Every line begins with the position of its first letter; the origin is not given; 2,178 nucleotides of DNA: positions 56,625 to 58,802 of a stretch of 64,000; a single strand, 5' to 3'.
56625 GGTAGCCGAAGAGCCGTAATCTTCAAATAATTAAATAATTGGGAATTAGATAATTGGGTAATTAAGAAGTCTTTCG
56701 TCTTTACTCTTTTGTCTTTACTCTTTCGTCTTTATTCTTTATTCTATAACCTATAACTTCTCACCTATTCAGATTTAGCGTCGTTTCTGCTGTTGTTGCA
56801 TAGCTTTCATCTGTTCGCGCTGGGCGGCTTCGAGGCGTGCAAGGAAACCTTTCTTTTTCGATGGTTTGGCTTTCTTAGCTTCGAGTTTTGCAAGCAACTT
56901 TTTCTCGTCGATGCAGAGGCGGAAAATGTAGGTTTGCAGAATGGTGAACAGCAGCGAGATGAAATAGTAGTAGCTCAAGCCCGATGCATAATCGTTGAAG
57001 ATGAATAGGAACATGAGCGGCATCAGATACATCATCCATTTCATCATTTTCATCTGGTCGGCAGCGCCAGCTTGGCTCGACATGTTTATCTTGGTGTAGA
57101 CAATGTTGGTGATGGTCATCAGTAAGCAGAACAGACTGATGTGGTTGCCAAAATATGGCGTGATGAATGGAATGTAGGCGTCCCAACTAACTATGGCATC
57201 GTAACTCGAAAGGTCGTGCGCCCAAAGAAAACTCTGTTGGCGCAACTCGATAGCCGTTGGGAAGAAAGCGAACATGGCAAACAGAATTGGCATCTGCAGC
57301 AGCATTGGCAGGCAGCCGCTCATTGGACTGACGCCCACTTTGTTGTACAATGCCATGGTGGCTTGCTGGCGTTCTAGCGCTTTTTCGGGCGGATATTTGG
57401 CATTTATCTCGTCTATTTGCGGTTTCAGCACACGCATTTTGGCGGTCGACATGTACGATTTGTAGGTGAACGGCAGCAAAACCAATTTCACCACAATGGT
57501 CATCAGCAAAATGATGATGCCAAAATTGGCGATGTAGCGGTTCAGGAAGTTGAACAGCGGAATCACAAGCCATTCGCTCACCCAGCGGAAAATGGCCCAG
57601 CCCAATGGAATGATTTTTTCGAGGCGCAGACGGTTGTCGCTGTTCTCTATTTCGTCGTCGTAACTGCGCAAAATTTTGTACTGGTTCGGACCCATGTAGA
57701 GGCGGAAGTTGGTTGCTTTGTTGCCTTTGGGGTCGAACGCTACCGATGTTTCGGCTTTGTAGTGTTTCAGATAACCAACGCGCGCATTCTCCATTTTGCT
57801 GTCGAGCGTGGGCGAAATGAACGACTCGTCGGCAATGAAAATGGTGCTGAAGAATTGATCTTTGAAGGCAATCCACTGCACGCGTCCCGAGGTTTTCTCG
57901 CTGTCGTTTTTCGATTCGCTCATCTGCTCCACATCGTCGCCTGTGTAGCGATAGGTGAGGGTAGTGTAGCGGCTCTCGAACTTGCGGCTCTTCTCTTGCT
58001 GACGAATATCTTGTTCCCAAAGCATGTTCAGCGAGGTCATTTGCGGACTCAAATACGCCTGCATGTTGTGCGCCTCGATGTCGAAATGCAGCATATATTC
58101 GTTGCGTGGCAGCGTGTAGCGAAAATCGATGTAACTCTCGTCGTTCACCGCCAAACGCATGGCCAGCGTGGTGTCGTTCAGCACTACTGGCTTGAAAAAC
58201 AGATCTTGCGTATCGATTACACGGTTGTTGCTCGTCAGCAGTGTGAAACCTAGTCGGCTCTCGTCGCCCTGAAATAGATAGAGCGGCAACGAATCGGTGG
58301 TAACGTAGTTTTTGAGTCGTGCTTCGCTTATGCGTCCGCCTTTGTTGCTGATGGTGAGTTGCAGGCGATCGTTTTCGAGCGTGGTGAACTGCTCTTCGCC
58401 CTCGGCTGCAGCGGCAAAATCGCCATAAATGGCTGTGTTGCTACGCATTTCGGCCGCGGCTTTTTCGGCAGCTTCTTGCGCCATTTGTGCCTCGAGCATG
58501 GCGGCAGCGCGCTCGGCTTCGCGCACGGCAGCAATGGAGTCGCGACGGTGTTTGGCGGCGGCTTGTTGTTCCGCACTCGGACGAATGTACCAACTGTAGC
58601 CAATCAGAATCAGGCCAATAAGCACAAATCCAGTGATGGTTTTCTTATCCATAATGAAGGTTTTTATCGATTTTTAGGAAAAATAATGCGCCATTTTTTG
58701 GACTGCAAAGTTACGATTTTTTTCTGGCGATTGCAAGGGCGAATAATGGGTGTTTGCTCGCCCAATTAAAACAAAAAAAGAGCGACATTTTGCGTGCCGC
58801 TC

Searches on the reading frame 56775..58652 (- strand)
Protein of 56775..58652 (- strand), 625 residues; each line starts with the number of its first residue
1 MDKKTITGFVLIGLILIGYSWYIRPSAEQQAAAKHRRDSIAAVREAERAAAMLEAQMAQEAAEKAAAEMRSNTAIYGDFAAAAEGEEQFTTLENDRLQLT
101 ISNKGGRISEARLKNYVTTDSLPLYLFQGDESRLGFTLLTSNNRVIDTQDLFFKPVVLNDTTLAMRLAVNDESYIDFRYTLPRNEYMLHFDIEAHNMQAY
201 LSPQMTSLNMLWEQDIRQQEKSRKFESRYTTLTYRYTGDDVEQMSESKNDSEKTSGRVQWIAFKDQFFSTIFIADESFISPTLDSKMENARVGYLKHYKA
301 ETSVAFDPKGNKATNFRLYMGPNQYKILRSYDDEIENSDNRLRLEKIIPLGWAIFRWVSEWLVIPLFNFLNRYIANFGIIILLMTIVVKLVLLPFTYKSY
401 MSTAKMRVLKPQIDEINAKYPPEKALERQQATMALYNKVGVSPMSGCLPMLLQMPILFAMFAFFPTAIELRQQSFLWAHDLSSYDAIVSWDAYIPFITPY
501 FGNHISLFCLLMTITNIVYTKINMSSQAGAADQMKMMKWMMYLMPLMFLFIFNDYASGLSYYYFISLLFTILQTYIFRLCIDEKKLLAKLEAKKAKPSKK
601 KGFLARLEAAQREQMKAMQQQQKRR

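Call 12: find_related_loci(query=window:56775-58652:-, collection=genome_contigs, flank=10000)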
Query window:56775-58652:- (625 aa) in genome_contigs; peptide patterns used: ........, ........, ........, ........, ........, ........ (x = any residue, [..] = any of these).
174 stretches matched a pattern; 147 encode a relative of the query (tblastn E <= 1e-3); the best 80 are kept; 80 distinct loci.
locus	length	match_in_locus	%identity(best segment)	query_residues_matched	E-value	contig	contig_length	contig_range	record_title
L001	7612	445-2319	98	1-625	0e+0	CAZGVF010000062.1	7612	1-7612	MAG TPA_asm: uncultured Paludibacteraceae bacterium isolate binchicken_co323_327 genome assembly, contig: NODE_11093_len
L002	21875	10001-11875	98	1-625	0e+0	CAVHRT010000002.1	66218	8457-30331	Flexilinea sp. isolate H07651-L1_cleanbin_000003 genome assembly, contig: Spades_H07651-L1_contig_56, whole genome shotg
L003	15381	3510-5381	86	1-624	0e+0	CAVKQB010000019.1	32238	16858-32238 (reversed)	Leyella stercorea isolate H07659-L1_cleanbin_000006 genome assembly, contig: Spades_H07659-L1_contig_630, whole genome s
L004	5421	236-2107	87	1-624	0e+0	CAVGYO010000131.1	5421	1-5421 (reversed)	Erysipelotrichaceae bacterium isolate H07637-L1_cleanbin_000028 genome assembly, contig: Spades_H07637-L1_contig_8504, w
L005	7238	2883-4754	86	1-624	0e+0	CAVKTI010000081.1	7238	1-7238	Acutalibacteraceae bacterium isolate H07689-L1_cleanbin_000007 genome assembly, contig: Spades_H07689-L1_contig_5142, wh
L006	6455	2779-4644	75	1-625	0e+0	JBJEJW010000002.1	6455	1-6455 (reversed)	MAG: Paludibacteraceae bacterium isolate PUUB22_bin.061 NODE_10265_length_6455_cov_9.934062, whole genome shotgun sequen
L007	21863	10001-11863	74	1-624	0e+0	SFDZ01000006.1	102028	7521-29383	MAG: Bacteroidales bacterium isolate W0P28.013 Contig151, whole genome shotgun sequence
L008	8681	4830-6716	61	1-625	0e+0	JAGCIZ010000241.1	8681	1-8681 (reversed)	MAG: Paludibacteraceae bacterium isolate RGIG9835 Yak_Rectum-1__c736236, whole genome shotgun sequence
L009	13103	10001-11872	62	5-621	0e+0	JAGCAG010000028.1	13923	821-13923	MAG: Paludibacteraceae bacterium isolate RGIG9608 Yak_Colon.Co__c805003, whole genome shotgun sequence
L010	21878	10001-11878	66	1-624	0e+0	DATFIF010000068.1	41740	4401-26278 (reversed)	MAG TPA_asm: Paludibacteraceae bacterium isolate SMAG_U9111 k141_152541, whole genome shotgun sequence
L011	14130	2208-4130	55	1-625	0e+0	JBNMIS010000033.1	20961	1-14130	MAG: Bacteroidales bacterium isolate CM_BacRF1220.90 k141_649194_length_20961_cov_55.8714, whole genome shotgun sequence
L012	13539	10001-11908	60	1-625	0e+0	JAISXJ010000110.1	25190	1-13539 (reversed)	MAG: Prevotellaceae bacterium isolate Nc350_bin171 k119_2161456, whole genome shotgun sequence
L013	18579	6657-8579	55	1-625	0e+0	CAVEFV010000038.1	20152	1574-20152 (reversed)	Firmicutes bacterium CAG:95 isolate H07647-L1_cleanbin_000015 genome assembly, contig: Spades_H07647-L1_contig_1783, who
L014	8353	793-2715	55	1-625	0e+0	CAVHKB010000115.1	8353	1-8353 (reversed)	Prevotella sp. P5-108 isolate H07653-L1_cleanbin_000021 genome assembly, contig: Spades_H07653-L1_contig_5158, whole gen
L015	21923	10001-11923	54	1-625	0e+0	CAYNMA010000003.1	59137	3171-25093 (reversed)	MAG TPA_asm: uncultured Bacteroides sp. isolate binchicken_co354_275 genome assembly, contig: NODE_324_length_59137_cov_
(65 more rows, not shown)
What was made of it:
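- On Cyanobacterial STRR sensu stricto: The host is Paludibacteraceae (call 12).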

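Call 19: find_encoding_contigs(protein=window:56775-58652:-, flank=10000, max_places=6)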
Protein window:56775-58652:- (625 aa): 12 contigs read that carry it; 6 places shown.
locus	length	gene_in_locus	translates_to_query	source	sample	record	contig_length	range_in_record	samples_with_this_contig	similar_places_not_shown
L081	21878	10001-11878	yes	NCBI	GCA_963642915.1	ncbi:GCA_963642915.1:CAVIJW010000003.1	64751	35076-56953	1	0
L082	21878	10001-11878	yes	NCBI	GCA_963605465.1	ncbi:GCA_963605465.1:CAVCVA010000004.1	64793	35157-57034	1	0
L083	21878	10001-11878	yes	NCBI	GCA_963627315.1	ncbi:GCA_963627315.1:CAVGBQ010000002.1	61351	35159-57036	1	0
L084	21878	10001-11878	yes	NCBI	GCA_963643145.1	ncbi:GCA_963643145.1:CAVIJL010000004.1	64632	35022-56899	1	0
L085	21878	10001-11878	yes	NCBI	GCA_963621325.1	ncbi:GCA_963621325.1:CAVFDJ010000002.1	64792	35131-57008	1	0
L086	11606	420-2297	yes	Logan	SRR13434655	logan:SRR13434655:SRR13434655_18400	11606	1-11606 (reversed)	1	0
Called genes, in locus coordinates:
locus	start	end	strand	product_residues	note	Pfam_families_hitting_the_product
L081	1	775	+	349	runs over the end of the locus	PF00710:Asparaginase, PF17763:Asparaginase_C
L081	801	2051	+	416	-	PF01464:SLT, PF01476:LysM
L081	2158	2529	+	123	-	PF00376:MerR, PF13411:MerR_1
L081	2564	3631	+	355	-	PF00245:Alk_phosphatase, PF01676:Metalloenzyme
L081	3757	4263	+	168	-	PF12850:Metallophos_2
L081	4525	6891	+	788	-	PF13620:CarboxypepD_reg (weak), PF13715:CarbopepD_reg_2, PF18939:DUF5686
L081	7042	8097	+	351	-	PF03054:tRNA_Me_trans, PF20259:tRNA_Me_trans_M, PF20258:tRNA_Me_trans_C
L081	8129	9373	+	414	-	PF13742:tRNA_anti_2, PF02601:Exonuc_VII_L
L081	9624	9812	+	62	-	PF02609:Exonuc_VII_S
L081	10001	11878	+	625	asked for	PF14849:YidC_periplas, PF02096:60KD_IMP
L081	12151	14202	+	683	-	PF01432:Peptidase_M3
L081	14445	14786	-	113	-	PF09723:Zn_ribbon_8 (weak)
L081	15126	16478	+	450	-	PF13173:AAA_14, PF13635:DUF4143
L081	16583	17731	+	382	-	PF13173:AAA_14, PF13635:DUF4143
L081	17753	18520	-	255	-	PF00929:RNase_T, PF13482:RNase_H_2 (faint), PF20600:ExoX-like_C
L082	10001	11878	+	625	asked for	PF14849:YidC_periplas, PF02096:60KD_IMP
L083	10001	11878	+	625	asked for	PF14849:YidC_periplas, PF02096:60KD_IMP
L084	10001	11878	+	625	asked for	PF14849:YidC_periplas, PF02096:60KD_IMP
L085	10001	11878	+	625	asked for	PF14849:YidC_periplas, PF02096:60KD_IMP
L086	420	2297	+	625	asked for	PF14849:YidC_periplas, PF02096:60KD_IMP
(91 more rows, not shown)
